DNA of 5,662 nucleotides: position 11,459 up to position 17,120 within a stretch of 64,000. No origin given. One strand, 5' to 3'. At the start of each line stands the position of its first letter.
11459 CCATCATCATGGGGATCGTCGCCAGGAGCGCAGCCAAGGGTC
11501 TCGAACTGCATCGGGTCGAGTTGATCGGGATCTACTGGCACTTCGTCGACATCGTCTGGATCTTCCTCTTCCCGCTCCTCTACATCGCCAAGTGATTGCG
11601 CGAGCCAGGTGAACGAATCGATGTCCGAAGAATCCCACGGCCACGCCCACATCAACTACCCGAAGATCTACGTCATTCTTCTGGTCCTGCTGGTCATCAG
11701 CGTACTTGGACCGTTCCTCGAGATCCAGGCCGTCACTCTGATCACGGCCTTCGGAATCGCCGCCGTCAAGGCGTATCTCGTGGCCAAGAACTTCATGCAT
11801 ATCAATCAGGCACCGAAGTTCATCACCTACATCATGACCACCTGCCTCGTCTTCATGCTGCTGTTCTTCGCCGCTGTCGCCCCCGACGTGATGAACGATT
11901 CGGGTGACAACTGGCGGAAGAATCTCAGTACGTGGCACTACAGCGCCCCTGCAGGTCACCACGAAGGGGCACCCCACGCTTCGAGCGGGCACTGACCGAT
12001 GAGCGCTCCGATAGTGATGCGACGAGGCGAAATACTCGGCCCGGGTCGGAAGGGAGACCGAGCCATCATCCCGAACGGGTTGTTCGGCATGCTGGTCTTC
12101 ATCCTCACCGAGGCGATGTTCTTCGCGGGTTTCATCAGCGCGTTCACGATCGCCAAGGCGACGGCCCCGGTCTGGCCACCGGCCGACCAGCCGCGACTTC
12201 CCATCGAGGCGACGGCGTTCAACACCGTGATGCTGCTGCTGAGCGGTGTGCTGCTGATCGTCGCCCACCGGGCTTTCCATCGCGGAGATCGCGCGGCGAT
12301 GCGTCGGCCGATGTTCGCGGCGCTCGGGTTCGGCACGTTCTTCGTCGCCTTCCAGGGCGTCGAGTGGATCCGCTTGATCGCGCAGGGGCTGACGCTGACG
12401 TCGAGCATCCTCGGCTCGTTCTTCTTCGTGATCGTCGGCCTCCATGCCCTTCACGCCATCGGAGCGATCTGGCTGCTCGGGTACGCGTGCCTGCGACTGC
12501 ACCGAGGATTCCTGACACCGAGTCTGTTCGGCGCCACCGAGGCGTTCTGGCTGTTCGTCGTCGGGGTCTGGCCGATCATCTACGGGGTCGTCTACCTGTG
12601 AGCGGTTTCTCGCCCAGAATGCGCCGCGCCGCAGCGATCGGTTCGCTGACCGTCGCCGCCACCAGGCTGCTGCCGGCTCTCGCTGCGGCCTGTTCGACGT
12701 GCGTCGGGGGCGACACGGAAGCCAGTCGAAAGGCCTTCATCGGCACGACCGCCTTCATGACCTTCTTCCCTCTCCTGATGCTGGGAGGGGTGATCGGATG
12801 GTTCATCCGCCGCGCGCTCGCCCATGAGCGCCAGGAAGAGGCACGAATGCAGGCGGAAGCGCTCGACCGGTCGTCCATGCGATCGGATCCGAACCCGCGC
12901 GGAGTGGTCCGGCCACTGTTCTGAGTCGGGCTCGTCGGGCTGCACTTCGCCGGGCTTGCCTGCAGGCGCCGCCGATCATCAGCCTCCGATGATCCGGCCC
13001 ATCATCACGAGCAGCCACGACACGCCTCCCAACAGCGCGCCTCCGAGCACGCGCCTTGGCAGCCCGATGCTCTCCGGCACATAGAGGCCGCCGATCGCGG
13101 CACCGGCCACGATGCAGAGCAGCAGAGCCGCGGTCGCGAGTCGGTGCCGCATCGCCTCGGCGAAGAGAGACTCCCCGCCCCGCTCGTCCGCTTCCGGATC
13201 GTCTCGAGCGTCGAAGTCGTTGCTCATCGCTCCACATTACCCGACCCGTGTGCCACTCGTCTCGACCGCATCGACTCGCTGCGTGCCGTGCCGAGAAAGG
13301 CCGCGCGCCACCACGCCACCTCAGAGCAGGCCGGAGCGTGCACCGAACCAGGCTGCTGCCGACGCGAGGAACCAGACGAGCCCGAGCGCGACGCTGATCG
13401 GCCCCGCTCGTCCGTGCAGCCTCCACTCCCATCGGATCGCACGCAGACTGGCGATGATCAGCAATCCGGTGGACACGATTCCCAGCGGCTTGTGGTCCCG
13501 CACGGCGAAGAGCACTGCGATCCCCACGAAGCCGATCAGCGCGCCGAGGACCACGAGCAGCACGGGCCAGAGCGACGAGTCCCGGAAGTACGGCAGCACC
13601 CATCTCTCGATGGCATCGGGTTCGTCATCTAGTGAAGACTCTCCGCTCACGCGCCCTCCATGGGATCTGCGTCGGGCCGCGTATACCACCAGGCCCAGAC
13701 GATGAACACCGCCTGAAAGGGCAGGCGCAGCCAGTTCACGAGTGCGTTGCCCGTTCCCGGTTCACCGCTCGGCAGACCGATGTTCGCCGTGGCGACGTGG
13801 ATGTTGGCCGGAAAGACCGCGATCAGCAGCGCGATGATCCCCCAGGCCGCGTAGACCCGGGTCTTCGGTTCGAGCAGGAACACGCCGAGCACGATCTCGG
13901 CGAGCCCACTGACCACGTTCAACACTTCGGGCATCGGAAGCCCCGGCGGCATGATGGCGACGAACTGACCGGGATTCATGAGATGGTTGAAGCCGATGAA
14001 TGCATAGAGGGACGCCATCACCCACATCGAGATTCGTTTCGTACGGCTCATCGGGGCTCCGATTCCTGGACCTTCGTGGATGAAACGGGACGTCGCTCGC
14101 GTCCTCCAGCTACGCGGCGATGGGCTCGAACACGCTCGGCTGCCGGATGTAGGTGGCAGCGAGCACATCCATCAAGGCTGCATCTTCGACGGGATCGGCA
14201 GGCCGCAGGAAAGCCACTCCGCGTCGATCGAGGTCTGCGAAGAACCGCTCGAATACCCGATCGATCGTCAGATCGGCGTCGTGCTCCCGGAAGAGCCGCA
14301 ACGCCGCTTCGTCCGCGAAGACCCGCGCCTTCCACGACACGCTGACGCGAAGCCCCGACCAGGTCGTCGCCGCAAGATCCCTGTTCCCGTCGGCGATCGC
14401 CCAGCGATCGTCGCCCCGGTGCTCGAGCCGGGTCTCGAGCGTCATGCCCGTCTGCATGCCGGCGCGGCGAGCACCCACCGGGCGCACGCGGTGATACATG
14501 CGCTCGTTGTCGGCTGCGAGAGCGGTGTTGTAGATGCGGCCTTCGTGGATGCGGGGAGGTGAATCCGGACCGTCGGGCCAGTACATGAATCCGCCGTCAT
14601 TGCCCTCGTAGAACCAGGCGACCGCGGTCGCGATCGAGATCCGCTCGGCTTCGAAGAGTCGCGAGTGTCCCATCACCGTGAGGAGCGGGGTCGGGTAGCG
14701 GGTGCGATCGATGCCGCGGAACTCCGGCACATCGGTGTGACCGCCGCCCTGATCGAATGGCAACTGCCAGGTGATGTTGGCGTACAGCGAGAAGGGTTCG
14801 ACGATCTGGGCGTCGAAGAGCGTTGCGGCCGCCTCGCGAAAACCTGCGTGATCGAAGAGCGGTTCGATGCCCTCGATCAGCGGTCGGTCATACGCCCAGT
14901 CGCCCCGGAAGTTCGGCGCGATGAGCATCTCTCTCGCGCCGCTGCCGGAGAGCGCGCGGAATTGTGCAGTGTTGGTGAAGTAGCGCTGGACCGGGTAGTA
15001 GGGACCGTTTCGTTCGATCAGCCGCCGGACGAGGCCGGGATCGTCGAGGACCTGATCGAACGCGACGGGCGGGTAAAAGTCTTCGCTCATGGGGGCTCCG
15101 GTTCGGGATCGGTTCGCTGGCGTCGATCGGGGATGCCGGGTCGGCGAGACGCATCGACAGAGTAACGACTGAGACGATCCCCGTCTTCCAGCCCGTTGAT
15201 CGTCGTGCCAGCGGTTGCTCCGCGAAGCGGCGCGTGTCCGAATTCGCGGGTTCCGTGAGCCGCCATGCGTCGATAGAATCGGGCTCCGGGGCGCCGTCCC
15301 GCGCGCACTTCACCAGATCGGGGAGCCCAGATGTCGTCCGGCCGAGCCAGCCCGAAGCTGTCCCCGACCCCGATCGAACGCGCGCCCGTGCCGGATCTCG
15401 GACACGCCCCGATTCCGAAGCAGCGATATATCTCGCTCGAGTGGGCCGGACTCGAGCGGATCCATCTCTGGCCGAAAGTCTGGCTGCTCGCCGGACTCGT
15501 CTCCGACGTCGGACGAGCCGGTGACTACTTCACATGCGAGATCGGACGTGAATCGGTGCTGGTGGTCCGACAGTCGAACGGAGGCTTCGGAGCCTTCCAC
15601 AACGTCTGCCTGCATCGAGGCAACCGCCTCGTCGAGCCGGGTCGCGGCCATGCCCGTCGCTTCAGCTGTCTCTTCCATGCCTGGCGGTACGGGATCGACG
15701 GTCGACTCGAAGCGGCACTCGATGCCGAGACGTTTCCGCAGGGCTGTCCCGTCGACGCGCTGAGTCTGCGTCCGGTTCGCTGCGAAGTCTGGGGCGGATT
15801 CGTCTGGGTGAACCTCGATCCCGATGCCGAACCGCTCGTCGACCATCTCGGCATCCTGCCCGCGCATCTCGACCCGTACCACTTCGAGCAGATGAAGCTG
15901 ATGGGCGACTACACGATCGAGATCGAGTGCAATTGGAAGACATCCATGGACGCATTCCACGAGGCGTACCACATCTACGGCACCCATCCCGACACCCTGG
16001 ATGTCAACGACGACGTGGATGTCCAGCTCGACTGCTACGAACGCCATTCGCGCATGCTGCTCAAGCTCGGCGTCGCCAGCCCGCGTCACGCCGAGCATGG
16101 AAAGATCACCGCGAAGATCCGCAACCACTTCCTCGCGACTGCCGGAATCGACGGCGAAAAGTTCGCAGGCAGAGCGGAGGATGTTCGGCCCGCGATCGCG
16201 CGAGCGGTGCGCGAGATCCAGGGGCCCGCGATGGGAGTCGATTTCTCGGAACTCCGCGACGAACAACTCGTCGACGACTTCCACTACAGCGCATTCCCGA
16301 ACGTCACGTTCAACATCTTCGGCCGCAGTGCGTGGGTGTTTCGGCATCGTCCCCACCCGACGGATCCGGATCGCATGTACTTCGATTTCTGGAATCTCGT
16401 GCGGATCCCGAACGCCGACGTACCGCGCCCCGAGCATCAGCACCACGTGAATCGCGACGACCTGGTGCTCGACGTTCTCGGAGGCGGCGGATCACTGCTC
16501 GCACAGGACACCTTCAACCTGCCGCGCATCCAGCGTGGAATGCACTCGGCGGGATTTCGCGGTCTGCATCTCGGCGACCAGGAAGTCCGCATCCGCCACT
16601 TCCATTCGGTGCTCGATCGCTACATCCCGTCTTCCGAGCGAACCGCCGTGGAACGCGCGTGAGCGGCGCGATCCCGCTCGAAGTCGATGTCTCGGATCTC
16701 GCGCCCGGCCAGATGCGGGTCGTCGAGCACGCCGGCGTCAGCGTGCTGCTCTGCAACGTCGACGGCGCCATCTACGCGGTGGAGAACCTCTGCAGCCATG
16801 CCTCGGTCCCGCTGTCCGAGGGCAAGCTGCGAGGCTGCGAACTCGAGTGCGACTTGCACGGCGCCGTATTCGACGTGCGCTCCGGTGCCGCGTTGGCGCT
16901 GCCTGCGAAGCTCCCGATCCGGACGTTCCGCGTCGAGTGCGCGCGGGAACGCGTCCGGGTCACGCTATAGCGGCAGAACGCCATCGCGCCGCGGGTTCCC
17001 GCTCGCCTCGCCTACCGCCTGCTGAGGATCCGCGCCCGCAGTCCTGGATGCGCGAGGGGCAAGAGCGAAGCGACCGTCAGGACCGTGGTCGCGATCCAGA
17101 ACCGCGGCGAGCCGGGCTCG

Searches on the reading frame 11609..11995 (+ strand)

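Call 62: search_protein_families(library=pfam, proteins=[window:11609-11995:+], max_evalue=0.001)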
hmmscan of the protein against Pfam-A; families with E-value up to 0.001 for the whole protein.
window:11609-11995:+ (128 aa): 2 families
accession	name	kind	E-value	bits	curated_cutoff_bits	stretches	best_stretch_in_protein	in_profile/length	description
PF03626.19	COX4_pro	-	1.2e-09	38.9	28.9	1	20-87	3-71/72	Prokaryotic Cytochrome C oxidase subunit IV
PF02322.20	Cyt_bd_oxida_II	-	0.00059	19.7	35.6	1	21-113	196-272/302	Cytochrome bd terminal oxidase subunit II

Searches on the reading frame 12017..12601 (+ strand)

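Call 62: search_protein_families(library=pfam, proteins=[window:12017-12601:+], max_evalue=0.001)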
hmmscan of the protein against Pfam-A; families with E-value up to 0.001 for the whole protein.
window:12017-12601:+ (194 aa): 1 family
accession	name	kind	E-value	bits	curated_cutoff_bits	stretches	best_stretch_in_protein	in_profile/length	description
PF00510.24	COX3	-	4.8e-21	76.2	23.8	1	21-193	75-254/258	Cytochrome c oxidase subunit III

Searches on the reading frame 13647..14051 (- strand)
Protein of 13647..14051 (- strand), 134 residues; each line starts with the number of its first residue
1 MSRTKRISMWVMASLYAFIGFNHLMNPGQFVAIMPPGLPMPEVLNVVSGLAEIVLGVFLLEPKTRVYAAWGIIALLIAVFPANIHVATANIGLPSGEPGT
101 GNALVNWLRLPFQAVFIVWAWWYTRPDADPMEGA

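Call 41: search_protein_families(library=pfam, proteins=[window:13647-14051:-], max_evalue=0.001)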
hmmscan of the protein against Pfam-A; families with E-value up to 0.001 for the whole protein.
window:13647-14051:- (134 aa): 2 families
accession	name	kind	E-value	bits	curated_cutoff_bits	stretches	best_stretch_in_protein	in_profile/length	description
PF07291.16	MauE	-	2.9e-05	24.8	27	1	7-120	7-122/128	Methylamine utilisation protein MauE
PF07681.17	DoxX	-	7e-05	23.8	23.6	1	11-80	8-81/85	DoxX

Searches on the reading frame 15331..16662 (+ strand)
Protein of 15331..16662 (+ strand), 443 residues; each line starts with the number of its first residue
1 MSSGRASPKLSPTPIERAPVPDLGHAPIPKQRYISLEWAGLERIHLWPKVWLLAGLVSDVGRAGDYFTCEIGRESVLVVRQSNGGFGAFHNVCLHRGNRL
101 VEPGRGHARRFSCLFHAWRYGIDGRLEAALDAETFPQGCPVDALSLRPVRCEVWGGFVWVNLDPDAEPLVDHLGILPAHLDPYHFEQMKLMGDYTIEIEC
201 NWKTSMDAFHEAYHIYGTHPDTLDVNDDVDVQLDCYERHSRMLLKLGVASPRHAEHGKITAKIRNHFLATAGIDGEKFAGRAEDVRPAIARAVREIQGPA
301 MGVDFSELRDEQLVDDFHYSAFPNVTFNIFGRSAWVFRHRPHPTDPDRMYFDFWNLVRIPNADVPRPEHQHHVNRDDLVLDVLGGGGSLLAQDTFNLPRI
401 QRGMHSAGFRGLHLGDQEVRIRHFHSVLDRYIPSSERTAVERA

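Call 41: search_protein_families(library=pfam, proteins=[window:15331-16662:+], max_evalue=0.001)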
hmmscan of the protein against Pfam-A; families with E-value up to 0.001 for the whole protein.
window:15331-16662:+ (443 aa): 2 families
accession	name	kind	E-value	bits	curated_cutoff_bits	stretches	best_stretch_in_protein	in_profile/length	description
PF00848.25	Ring_hydroxyl_A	-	3.6e-29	102.6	24.9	1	185-433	1-207/208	Ring hydroxylating alpha subunit (catalytic domain)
PF00355.32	Rieske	-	3.4e-15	56.2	20.3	1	51-129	2-78/88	Rieske [2Fe-2S] domain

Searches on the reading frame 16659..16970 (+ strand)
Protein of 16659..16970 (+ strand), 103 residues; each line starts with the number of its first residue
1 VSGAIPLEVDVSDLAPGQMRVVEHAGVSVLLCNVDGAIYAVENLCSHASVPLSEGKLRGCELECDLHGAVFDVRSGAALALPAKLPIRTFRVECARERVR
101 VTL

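Call 41: search_protein_families(library=pfam, proteins=[window:16659-16970:+], max_evalue=0.001)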
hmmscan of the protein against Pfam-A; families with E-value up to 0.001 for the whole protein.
window:16659-16970:+ (103 aa): 2 families
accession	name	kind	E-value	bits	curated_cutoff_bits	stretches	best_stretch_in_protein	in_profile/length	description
PF00355.32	Rieske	-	1.2e-17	64.1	20.3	1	10-90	7-87/88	Rieske [2Fe-2S] domain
PF13806.12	Rieske_2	-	1.5e-07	31.7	27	1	10-101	7-103/104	Rieske-like [2Fe-2S] domain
